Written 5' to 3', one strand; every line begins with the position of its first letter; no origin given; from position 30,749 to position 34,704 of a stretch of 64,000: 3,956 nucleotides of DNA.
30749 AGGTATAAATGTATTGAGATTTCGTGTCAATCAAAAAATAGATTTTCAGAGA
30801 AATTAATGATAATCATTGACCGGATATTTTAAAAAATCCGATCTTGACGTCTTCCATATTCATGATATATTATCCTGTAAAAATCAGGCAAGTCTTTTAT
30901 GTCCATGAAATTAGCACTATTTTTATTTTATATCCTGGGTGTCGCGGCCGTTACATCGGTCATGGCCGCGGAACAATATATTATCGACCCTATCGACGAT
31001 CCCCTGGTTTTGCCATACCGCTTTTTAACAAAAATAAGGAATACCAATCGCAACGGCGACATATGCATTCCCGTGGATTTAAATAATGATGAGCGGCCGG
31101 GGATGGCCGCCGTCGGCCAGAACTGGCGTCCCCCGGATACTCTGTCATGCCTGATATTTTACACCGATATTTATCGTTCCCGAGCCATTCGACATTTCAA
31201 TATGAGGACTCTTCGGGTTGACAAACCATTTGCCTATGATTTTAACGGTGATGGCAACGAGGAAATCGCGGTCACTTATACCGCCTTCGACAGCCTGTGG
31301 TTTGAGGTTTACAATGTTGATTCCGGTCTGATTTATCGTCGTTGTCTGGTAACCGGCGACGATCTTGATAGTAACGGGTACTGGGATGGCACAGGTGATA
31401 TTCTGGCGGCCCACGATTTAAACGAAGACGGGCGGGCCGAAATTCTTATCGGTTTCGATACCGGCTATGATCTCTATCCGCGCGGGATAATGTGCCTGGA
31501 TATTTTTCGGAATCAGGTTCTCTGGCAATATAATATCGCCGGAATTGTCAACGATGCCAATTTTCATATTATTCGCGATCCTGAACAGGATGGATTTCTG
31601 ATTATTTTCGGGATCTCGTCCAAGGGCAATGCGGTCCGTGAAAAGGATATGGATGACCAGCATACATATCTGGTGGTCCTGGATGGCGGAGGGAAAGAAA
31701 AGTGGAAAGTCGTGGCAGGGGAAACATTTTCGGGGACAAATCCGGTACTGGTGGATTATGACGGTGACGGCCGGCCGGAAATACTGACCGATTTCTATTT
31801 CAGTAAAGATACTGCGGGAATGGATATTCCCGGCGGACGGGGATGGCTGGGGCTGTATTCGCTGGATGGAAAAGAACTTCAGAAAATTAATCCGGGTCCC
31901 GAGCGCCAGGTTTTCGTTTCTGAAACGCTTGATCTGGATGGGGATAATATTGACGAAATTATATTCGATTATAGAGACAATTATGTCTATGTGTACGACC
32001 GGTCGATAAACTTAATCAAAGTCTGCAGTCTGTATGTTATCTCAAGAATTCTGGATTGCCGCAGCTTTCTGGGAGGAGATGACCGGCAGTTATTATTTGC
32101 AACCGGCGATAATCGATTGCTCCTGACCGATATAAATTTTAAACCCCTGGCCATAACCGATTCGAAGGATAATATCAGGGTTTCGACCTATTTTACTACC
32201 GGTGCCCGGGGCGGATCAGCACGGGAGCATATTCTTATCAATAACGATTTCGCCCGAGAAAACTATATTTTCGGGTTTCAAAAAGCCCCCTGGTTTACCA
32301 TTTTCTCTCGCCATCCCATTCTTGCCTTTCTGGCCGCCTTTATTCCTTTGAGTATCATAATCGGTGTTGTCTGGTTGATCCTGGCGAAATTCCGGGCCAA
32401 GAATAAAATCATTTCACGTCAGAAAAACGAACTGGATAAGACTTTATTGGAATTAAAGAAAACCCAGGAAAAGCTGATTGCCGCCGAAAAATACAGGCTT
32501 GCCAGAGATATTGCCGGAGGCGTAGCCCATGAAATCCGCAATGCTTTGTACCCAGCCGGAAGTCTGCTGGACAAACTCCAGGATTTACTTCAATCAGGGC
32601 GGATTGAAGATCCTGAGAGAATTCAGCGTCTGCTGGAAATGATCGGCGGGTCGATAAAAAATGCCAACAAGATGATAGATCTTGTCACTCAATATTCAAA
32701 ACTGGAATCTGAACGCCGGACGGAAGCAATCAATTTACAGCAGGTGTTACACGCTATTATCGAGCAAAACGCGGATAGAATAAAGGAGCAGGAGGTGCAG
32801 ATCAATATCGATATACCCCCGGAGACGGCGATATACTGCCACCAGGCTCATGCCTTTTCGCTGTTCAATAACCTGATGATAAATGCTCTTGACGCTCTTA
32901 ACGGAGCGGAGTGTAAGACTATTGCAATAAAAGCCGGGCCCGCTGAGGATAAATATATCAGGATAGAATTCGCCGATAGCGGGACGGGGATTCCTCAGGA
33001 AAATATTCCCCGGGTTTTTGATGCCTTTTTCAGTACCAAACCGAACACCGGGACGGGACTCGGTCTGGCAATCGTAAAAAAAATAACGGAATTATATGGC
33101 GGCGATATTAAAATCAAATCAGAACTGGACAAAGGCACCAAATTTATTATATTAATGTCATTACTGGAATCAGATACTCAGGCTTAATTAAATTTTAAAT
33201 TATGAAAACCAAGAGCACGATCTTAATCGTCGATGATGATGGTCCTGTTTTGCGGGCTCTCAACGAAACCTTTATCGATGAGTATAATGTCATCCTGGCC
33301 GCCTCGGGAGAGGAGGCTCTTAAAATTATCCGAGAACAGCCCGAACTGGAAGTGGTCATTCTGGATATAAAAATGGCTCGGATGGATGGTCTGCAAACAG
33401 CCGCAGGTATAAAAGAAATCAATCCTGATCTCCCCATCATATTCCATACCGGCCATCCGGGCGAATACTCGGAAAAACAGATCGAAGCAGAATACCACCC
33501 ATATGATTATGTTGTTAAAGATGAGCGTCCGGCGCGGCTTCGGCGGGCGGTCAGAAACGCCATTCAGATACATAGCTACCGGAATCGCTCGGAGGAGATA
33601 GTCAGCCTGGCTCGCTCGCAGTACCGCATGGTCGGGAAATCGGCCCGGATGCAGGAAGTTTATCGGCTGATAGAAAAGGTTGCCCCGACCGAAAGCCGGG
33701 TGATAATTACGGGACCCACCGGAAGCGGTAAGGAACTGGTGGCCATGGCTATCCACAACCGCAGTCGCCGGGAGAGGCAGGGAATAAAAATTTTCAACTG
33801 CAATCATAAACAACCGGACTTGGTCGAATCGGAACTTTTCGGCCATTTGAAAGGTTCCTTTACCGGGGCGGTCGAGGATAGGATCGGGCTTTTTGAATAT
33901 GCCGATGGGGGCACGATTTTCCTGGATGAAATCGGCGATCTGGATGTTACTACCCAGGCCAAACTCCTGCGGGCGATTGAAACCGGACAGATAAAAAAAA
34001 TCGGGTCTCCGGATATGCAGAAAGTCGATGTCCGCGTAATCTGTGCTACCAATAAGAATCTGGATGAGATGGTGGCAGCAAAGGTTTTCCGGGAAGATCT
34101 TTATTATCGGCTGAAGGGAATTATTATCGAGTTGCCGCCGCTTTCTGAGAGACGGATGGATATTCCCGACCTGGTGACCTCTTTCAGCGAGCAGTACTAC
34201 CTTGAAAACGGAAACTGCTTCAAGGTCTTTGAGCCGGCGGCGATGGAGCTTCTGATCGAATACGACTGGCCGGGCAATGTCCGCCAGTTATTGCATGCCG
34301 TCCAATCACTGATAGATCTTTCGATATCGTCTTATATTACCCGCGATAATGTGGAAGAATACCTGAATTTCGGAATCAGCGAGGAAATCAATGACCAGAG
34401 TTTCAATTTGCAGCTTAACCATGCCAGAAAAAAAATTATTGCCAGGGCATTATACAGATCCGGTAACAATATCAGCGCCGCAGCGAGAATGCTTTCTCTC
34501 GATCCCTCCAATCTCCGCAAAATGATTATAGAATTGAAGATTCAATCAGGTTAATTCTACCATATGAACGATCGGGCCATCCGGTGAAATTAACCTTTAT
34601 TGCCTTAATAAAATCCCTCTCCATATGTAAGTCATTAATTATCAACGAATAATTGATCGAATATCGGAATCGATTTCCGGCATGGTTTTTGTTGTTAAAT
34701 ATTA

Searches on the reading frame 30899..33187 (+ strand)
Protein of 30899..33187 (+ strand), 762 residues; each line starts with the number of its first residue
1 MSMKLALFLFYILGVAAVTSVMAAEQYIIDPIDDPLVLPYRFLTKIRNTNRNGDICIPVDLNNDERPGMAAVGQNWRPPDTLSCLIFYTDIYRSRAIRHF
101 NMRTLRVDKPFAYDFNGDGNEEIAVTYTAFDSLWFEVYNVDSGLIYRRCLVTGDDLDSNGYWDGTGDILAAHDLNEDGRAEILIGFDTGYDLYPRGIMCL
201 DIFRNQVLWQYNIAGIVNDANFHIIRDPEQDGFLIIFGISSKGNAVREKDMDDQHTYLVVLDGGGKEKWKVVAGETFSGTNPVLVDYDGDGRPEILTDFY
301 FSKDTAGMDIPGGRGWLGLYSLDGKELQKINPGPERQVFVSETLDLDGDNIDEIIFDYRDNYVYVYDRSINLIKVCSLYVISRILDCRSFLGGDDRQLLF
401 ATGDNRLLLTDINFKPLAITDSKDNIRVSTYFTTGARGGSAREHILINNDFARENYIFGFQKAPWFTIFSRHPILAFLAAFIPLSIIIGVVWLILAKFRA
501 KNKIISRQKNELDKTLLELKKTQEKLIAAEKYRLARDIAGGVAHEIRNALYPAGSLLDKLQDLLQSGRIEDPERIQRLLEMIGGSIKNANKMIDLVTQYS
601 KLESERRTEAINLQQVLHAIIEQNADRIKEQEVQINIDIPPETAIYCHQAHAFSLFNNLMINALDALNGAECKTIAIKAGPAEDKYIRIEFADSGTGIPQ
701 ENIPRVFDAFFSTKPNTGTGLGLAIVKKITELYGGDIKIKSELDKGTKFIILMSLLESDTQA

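Call 16: search_protein_families(library=pfam, proteins=[window:30899-33187:+], max_evalue=0.001)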
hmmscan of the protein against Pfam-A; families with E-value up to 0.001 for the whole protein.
window:30899-33187:+ (762 aa): 5 families
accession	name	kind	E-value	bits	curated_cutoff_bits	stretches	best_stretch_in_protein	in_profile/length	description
PF02518.31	HATPase_c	-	1.8e-22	80.3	26.4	1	651-753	5-107/111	Histidine kinase-, DNA gyrase B-, and HSP90-like ATPase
PF13517.12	FG-GAP_3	-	1.2e-08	35.9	26.9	1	253-296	15-60/61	FG-GAP-like repeat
PF01839.29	FG-GAP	-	5.1e-06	26.7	22.1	0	113-146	8-35/37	FG-GAP repeat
PF00512.31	HisKA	-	7e-05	23.2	26.9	1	537-605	4-66/66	His Kinase A (phospho-acceptor) domain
PF14501.12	HATPase_c_5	-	8e-05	22.9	22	1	653-742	7-91/102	GHKL domain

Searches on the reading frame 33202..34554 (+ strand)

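Call 16: search_protein_families(library=pfam, proteins=[window:33202-34554:+], max_evalue=0.001)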
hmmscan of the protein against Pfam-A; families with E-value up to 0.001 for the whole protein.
window:33202-34554:+ (450 aa): 8 families
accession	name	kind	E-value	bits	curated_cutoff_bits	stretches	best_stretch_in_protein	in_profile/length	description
PF00158.32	Sigma54_activat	-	3e-63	212.9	20.2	1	143-309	1-167/168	Sigma-54 interaction domain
PF14532.12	Sigma54_activ_2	-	2.7e-22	79.9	25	1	144-314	1-138/138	Sigma-54 interaction domain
PF00072.30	Response_reg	-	6.7e-19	68.5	30.2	1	7-118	1-111/111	Response regulator receiver domain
PF25601.1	AAA_lid_14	-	5.4e-17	61.8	27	1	316-390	2-76/87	AAA+ ATPase lid domain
PF07728.20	AAA_5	-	2.5e-05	24.7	22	1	167-286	2-124/139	AAA domain (dynein-related subfamily)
PF02954.25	HTH_8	-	4e-05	23.7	22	1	410-440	7-37/42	Bacterial regulatory protein, Fis family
PF00004.35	AAA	-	5.6e-05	24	21.2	1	167-289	1-113/131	ATPase family associated with various cellular activities (AAA)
PF03709.21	OKR_DC_1_N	-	0.00033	21.3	29.3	1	17-81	6-68/111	Orn/Lys/Arg decarboxylase, N-terminal domain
